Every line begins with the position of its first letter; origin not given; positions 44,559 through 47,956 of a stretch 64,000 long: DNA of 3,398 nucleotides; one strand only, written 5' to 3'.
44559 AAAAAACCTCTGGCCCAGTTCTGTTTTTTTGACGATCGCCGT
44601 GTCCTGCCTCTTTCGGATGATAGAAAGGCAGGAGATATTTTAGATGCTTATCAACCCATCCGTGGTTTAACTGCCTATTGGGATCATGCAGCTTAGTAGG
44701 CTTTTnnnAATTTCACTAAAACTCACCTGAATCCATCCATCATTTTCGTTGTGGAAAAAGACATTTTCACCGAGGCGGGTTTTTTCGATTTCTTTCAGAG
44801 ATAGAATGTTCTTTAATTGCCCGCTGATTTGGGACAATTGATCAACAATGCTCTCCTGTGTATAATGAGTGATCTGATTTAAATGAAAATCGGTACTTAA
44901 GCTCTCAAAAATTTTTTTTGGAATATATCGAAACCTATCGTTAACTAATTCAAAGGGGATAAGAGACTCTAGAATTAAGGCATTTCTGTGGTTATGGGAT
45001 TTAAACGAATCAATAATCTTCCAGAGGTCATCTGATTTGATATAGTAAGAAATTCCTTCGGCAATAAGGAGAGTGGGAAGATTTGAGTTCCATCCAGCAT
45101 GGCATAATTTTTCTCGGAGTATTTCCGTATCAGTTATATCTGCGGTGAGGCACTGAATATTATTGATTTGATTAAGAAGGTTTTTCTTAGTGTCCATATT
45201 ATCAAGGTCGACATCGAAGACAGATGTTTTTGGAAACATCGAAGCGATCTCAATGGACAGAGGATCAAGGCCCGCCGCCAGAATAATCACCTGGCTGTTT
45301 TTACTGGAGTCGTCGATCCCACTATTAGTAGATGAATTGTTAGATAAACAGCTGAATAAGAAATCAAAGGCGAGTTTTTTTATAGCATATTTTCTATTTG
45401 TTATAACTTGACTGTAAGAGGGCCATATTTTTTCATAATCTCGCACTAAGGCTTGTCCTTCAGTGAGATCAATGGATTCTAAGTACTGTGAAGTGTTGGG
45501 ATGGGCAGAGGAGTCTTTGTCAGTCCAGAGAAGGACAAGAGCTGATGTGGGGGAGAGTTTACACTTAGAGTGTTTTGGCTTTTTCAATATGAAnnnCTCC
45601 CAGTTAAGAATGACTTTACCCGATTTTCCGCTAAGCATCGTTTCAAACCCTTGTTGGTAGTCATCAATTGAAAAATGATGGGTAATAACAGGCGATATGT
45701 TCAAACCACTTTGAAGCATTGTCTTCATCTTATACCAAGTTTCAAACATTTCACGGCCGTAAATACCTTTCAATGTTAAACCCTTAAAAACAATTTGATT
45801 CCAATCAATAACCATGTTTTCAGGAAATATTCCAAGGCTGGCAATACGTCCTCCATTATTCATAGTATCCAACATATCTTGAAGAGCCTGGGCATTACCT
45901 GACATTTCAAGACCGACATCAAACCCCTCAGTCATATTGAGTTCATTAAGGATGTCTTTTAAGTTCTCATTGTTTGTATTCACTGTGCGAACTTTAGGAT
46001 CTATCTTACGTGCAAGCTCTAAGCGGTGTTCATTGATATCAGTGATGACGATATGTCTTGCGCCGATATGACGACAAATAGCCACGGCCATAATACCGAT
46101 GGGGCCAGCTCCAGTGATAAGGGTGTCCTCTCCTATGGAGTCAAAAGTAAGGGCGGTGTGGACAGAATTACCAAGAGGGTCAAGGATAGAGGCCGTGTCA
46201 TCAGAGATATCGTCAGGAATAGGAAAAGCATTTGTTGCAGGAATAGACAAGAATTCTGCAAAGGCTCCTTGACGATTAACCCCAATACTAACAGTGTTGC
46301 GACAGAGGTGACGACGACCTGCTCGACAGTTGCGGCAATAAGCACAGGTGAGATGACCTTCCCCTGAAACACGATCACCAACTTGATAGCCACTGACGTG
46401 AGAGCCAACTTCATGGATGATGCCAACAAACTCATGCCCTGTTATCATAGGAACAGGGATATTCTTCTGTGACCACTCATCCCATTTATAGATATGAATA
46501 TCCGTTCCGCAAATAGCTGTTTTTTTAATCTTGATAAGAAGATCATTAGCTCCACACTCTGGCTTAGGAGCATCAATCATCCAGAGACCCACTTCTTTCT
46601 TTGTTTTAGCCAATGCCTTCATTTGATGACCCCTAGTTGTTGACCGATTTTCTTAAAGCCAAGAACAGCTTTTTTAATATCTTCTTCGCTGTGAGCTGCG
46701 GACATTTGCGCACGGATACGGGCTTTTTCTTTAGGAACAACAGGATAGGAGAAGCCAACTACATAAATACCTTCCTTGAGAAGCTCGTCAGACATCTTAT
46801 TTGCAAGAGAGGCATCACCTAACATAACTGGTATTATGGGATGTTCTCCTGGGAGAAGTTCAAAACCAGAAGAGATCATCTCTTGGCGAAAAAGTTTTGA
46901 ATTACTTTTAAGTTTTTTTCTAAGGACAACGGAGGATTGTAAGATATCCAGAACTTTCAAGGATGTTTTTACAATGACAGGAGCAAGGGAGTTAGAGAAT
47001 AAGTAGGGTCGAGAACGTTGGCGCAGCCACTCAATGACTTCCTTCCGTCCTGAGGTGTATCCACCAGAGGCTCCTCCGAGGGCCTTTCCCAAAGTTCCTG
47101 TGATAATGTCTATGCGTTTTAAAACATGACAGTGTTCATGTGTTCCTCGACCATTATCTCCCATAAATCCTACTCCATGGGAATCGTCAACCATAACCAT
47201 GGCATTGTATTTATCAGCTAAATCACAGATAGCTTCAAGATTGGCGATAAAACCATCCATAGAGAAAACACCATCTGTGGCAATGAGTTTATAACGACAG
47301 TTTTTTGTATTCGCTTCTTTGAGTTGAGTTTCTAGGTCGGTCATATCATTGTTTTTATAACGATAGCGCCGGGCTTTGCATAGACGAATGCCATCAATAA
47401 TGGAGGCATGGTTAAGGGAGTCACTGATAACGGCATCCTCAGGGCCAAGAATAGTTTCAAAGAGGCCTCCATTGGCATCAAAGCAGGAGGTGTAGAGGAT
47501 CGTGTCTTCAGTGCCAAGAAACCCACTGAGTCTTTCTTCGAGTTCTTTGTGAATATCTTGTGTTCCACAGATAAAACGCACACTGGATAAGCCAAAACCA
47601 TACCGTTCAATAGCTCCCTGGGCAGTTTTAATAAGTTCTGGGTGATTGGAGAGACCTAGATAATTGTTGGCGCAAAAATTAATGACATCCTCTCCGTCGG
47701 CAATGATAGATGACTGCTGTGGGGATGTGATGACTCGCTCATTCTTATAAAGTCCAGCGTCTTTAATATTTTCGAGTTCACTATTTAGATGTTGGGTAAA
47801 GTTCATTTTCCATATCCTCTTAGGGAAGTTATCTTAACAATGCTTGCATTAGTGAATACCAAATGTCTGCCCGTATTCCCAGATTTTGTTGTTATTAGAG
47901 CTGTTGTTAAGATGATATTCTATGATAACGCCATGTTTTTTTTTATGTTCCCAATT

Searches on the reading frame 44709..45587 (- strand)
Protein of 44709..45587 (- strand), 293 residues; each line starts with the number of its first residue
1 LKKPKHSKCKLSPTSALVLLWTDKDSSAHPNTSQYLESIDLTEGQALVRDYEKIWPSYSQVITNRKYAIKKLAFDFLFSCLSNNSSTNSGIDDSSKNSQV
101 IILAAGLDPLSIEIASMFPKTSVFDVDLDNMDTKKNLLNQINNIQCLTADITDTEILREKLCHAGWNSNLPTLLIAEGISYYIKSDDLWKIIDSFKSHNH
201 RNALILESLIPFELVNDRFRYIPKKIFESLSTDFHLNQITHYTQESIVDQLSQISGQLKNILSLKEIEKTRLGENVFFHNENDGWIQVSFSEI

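Call 54: search_protein_families(library=pfam, proteins=[window:44709-45587:-], max_evalue=0.0001)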
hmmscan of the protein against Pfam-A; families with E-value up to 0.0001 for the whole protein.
window:44709-45587:- (293 aa): 1 family
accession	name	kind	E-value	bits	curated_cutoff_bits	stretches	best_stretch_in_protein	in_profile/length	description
PF04072.20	LCM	-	7.5e-14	52.5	22.3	1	96-194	83-185/187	Leucine carboxyl methyltransferase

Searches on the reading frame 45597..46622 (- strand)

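Call 55: search_protein_families(library=pfam, proteins=[window:45597-46622:-], max_evalue=0.0001)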
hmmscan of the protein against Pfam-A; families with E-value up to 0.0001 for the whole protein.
window:45597-46622:- (342 aa): 3 families
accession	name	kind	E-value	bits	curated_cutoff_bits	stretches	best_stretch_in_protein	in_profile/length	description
PF08240.17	ADH_N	-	7.2e-30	103.8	23.5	1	24-137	1-104/104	Alcohol dehydrogenase GroES-like domain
PF00107.32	ADH_zinc_N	-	3.7e-25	88.8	31.8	1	174-302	1-126/129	Zinc-binding dehydrogenase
PF16912.11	Glu_dehyd_C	-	1.9e-06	28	34.9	1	160-327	27-199/211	Glucose dehydrogenase C-terminus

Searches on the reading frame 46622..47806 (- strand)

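Call 30: search_protein_families(library=pfam, proteins=[window:46622-47806:-], max_evalue=0.00001)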
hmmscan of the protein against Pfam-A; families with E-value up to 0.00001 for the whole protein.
window:46622-47806:- (395 aa): 1 family
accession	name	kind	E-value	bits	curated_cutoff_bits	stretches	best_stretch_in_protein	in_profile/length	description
PF00155.27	Aminotran_1_2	-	1.1e-69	235.8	19.7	1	40-381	2-358/361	Aminotransferase class I and II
